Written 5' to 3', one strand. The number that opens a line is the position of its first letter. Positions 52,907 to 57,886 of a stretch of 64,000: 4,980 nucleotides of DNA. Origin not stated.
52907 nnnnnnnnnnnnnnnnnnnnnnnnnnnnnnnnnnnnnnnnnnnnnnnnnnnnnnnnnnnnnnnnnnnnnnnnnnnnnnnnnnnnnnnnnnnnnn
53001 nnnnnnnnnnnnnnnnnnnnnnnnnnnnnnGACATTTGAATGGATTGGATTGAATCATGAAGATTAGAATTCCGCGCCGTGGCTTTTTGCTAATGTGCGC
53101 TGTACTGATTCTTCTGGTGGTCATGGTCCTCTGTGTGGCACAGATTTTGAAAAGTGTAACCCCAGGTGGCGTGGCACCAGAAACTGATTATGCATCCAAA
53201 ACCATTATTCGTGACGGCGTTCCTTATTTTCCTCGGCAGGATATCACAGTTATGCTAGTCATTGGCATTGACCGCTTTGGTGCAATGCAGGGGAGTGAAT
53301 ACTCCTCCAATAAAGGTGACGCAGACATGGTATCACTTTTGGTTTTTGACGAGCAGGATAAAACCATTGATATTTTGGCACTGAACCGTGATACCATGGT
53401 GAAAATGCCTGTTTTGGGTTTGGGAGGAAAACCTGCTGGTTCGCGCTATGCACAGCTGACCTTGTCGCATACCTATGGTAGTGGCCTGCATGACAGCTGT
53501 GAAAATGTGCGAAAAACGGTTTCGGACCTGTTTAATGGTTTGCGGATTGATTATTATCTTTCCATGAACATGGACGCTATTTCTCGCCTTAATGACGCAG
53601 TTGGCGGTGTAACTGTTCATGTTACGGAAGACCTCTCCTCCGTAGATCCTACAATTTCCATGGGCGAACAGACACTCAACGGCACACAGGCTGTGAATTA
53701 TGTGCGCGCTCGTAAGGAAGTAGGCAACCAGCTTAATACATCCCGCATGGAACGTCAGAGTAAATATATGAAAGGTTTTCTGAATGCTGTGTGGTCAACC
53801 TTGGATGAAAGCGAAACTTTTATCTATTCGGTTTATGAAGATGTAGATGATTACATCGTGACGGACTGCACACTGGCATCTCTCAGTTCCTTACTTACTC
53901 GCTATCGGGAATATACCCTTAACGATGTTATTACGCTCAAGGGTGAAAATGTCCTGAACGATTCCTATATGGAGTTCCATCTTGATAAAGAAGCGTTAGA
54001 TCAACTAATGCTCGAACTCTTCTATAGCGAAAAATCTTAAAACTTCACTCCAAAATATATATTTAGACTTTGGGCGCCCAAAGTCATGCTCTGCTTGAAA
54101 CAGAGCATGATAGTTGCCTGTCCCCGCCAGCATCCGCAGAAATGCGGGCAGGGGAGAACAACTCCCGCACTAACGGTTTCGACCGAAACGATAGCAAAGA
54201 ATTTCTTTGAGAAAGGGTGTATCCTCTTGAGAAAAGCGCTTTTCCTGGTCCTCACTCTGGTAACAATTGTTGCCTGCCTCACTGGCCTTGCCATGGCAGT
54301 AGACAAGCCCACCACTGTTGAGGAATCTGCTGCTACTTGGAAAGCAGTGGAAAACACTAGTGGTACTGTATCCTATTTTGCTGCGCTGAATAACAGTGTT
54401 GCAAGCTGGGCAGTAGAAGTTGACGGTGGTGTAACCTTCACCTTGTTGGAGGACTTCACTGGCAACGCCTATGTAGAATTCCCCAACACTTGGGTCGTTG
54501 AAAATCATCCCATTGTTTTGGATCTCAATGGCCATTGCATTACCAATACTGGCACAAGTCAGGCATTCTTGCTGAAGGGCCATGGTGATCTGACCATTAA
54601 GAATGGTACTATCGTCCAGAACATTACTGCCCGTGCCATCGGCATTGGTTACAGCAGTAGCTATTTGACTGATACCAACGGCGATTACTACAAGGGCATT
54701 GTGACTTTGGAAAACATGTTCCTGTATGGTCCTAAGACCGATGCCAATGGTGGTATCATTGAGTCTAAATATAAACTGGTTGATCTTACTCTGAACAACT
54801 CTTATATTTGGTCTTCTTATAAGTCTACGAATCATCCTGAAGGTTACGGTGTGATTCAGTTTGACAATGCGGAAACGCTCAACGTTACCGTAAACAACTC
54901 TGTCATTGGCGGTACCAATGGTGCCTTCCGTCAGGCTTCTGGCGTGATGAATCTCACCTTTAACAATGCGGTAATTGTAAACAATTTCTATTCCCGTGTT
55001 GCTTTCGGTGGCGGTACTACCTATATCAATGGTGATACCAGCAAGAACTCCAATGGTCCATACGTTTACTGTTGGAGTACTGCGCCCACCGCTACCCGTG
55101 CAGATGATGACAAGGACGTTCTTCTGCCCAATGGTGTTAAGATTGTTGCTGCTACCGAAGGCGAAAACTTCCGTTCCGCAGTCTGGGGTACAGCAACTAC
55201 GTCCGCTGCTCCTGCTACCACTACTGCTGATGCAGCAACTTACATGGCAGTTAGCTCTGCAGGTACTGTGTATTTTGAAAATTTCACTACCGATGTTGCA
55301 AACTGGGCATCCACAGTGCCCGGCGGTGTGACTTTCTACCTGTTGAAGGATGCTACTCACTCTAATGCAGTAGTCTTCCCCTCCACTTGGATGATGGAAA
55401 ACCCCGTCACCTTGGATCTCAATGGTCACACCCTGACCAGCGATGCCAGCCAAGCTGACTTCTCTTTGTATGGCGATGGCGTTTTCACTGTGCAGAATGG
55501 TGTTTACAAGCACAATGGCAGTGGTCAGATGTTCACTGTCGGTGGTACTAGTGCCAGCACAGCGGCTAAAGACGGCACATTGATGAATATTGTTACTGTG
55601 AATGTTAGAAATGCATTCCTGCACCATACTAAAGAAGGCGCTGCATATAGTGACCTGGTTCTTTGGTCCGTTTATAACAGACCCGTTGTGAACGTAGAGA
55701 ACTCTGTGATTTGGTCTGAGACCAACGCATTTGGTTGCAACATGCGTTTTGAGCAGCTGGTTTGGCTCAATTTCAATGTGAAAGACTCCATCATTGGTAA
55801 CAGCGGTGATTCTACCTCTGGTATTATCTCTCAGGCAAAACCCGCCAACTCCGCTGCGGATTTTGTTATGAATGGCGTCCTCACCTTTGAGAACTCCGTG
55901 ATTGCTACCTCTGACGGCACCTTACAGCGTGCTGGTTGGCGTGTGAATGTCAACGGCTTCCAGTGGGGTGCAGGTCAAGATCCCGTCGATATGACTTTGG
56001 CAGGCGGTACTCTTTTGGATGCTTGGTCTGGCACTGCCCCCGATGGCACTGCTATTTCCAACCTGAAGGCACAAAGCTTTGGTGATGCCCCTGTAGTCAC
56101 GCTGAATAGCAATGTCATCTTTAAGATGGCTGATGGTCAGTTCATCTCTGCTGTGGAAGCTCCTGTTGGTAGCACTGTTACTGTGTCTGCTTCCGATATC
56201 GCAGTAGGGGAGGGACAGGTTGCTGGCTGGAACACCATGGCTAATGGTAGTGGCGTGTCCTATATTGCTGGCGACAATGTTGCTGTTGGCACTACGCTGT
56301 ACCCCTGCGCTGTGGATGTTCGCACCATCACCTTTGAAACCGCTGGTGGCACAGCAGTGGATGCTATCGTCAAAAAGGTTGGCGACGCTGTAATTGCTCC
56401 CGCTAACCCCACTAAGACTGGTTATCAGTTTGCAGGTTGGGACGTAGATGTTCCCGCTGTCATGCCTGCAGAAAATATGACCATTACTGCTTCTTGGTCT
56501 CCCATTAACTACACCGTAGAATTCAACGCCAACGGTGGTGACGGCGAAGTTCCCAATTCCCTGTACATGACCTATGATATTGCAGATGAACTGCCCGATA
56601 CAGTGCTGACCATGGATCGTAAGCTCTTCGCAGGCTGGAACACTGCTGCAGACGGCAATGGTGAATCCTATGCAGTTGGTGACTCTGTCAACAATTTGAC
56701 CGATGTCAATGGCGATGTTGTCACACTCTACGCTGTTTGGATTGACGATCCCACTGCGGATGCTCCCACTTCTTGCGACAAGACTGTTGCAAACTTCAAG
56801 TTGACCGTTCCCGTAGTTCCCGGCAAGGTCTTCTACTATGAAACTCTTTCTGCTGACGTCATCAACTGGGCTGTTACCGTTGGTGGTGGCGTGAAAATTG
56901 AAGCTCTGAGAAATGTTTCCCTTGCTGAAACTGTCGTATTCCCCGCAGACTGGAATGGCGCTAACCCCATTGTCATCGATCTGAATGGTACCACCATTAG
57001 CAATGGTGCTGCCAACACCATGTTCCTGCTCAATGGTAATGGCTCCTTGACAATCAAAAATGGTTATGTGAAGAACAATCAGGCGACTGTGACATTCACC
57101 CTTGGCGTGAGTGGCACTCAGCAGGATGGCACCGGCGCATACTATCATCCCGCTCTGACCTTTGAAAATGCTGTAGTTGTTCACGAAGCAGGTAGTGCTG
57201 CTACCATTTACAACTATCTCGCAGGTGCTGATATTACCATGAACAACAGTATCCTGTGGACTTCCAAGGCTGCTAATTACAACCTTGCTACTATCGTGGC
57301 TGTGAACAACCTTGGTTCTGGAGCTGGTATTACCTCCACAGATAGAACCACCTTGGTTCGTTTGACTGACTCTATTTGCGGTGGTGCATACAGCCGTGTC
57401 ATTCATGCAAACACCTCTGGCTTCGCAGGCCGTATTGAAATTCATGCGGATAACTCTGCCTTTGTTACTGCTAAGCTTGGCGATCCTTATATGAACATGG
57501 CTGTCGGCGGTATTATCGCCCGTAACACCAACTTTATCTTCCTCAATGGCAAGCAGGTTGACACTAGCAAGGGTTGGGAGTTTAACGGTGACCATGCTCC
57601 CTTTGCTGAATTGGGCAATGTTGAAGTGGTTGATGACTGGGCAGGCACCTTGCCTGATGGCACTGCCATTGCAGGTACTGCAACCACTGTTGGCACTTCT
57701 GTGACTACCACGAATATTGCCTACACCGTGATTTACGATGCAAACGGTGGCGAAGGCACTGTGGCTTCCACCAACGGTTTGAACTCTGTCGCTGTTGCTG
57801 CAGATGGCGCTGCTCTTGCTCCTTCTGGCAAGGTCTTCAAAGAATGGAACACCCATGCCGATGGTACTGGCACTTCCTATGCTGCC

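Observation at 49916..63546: cap/cps-type regulatory module (Wzz-BY-kinase, PHP phosphatase, LCP) wired to a giant protein gene instead of glycosyltransferases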

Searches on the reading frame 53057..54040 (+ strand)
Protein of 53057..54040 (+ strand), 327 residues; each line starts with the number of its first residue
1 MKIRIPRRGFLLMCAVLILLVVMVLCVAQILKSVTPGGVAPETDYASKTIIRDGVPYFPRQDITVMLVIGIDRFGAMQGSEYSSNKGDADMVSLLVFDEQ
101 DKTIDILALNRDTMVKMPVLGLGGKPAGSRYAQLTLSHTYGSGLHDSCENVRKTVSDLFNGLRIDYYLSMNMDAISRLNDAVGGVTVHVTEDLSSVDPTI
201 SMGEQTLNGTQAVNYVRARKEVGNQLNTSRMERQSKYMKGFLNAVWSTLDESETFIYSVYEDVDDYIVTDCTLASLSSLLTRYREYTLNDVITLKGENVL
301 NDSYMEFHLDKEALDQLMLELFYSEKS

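Call 4: search_protein_families(library=pfam, proteins=[window:53057-54040:+], max_evalue=0.01)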
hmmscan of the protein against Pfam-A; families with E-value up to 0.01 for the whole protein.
window:53057-54040:+ (327 aa): 1 family
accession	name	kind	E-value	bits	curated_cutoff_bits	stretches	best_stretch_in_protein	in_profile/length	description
PF03816.19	LytR_cpsA_psr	-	7.1e-27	94.9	24.6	1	89-244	2-147/150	LytR_cpsA_psr family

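Call 14: search_protein_families(library=ncbifam, proteins=[window:53057-54040:+], max_evalue=0.01)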
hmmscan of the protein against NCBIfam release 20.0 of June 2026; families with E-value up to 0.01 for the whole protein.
window:53057-54040:+ (327 aa): 4 families
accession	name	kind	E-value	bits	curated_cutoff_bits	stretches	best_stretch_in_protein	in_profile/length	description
TIGR00350.1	lytR_cpsA_psr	domain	5.1e-24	85.3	62.3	1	89-245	3-150/152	LCP family glycopolymer transferase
NF006897.1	PRK09379.1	equivalog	1.1e-18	67.5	441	1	81-316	69-288/298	polyisoprenyl-teichoic acid--peptidoglycan teichoic acid transferase TagU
NF047591.1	ligase_LytR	equivalog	3.4e-14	52.9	450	1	65-297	59-287/336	glycopolymer--peptidoglycan transferase LytR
NF051849.1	LCP_trans_Cps2A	equivalog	2.8e-11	43.3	650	1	63-280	221-418/477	LCP family glycopolymer transferase CpsA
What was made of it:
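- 53057..54040 (+): LCP (LytR-CpsA-Psr) glycopolymer-peptidoglycan ligase with an N-terminal TM segment. PF03816 E=7e-27; TIGR00350 above cutoff (calls 4, 14).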

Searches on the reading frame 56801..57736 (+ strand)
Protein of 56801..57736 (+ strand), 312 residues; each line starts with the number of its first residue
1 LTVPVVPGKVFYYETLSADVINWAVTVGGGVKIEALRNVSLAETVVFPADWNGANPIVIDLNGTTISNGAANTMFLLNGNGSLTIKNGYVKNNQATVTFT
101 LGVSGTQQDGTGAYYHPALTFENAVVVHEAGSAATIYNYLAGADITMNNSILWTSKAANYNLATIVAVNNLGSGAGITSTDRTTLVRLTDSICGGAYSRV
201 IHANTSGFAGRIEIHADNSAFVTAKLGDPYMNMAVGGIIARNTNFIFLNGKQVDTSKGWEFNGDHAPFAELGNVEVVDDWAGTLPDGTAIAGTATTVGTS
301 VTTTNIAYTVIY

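Call 65: predict_structure(alignment_id=A2)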
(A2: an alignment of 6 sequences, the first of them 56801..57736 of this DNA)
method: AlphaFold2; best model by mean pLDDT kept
length: 312 residues; sequences in the alignment: 6
mean_pLDDT: 79.0   pTM: 0.85
mean pLDDT of the five models: 79.0, 78.8, 76.7, 76.5, 75.7
residues with pLDDT >= 90: 103; 70-90: 126; 50-70: 60; < 50: 23
segments of 3 or more residues with pLDDT < 50: 1-3, 173-176, 229-235, 308-312
pLDDT, mean of each block of 10 residues (from residue 1): 57 85 90 93 92 93 92 91 96 92 77 87 92 85 92 78 81 51 88 84 72 88 65 50 77 66 54 77 83 80 50 34
secondary structure, 60 per line:
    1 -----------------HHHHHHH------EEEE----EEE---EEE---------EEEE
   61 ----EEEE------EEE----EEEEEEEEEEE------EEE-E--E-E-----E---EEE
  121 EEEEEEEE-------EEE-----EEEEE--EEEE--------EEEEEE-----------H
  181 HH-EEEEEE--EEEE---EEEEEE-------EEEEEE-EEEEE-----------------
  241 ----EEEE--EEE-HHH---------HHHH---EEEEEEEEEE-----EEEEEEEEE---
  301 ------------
elements in order: H18-24 E31-34 E39-41 E45-47 E57-60 E65-68 E75-77 E82-92 E99-101 E118-128 E136-138 E144-148 E151-154 E163-168 E184-189 E192-195 E199-204 E212-217 E219-223 E245-248 E251-253 H267-270 E274-283 E289-297
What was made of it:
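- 54227..62536 (+): Giant secreted protein (2769 aa): signal peptide; six ~300-aa beta-helix-like modules (about aa 44-330, 344-640, 859-1170, 1256-1580, 1661-1945, 1962-2258) interspersed with Flg_new repeats; a further beta-rich region (about 2260-2440); a tandem C-terminal domain (2440-2592 and 2627-2769). No LPXTG, SLH or TM anchor. AF2 module model pTM 0.85 (call 65).
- On Right-handed parallel beta-helix (pectate-lyase-like) fold: AF2 model pLDDT 79, pTM 0.85, all-beta (call 65).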

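Call 69: fold_search(model_id=the predicted structure, library=pdb)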
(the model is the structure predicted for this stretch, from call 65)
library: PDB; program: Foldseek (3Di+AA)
matches with E <= 10: 175; with E <= 0.001: 0
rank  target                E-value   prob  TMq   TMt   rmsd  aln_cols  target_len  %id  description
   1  2pyg_B                5.0e-02  0.35  0.24  0.21  12.3       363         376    9  Azotobacter vinelandii Mannuronan C-5 epimerase AlgE4 A-module (released 2008-05-27)
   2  9cdu_C                5.5e-02  0.69  0.31  0.24  11.0       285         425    9  Crystal Structure of Rhombotarget A-peptide Complex (released 2025-07-02)
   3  9cdu_A                5.8e-02  0.66  0.31  0.24  11.2       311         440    8  Crystal Structure of Rhombotarget A-peptide Complex (released 2025-07-02)
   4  2pyh_B                8.2e-02  0.28  0.23  0.20  13.5       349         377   10  Azotobacter vinelandii Mannuronan C-5 epimerase AlgE4 A-module complexed with mannuronan trisaccharide (released 2008-05-27)
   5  9cdv_B                1.0e-01  0.54  0.31  0.24  11.1       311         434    9  Crystal Structure of Rhombotarget A (released 2025-07-02)
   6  5zru_A                1.3e-01  0.47  0.31  0.20  10.7       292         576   14  Crystal structure of Agl-KA catalytic domain (released 2019-10-23)
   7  1ia5_A                1.6e-01  0.13  0.19  0.18  11.9       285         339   13  POLYGALACTURONASE FROM ASPERGILLUS ACULEATUS (released 2001-09-19)
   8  5z9t_A                1.9e-01  0.08  0.14  0.10  15.8       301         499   11  a new PL6 alginate lyase complex with trisaccharide (released 2019-03-27)
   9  7dmk_C                2.0e-01  0.51  0.34  0.17  11.8       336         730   12  PL6 alginate lyase BcAlyPL6 (released 2021-10-06)
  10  7vyv_A                2.3e-01  0.51  0.34  0.17  14.8       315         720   12  Cryo-EM structure of Depo32, a Klebsiella phage depolymerase targets the K2 serotype K. pneumoniae (released 2023-08-30)
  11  7vz3_B                2.4e-01  0.35  0.31  0.15  13.8       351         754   12  Cryo-EM structure of Depo32, a Klebsiella phage depolymerase targets the K2 serotype K. pneumoniae (released 2023-08-30)
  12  7o84_B                2.7e-01  0.06  0.15  0.13  16.1       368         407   10  Structure of the PL6 family alginate lyase Pedsa0632 from Pseudopedobacter saltans in complex with substrate (released 2021-07-28)
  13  2pyh_A                3.0e-01  0.09  0.19  0.17  14.6       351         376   14  Azotobacter vinelandii Mannuronan C-5 epimerase AlgE4 A-module complexed with mannuronan trisaccharide (released 2008-05-27)
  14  1dbg_A                3.1e-01  0.51  0.36  0.25   8.7       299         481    8  CRYSTAL STRUCTURE OF CHONDROITINASE B (released 2000-01-12)
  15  9cdv_A                3.3e-01  0.35  0.31  0.24   9.1       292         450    8  Crystal Structure of Rhombotarget A (released 2025-07-02)
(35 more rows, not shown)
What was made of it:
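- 54227..62536 (+): Foldseek top hits are all right-handed beta-helices, but E>=0.05 (call 69).
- On Right-handed parallel beta-helix (pectate-lyase-like) fold: All 50 listed Foldseek hits are beta-helix-type proteins, but the best E-value is 0.05 and TM<=0.44 (call 69).
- The module model is all-beta, and every top Foldseek hit is a carbohydrate-active right-handed beta-helix: the AlgE4 A-module, PL6 and PL3 lyases, GH28 enzymes and phage depolymerases (calls 65, 69). All structural matches are non-significant (E>=0.05, TM<=0.44) (call 69). Beta-helix adhesins such as the L. reuteri SRRP match equally well (call 69).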
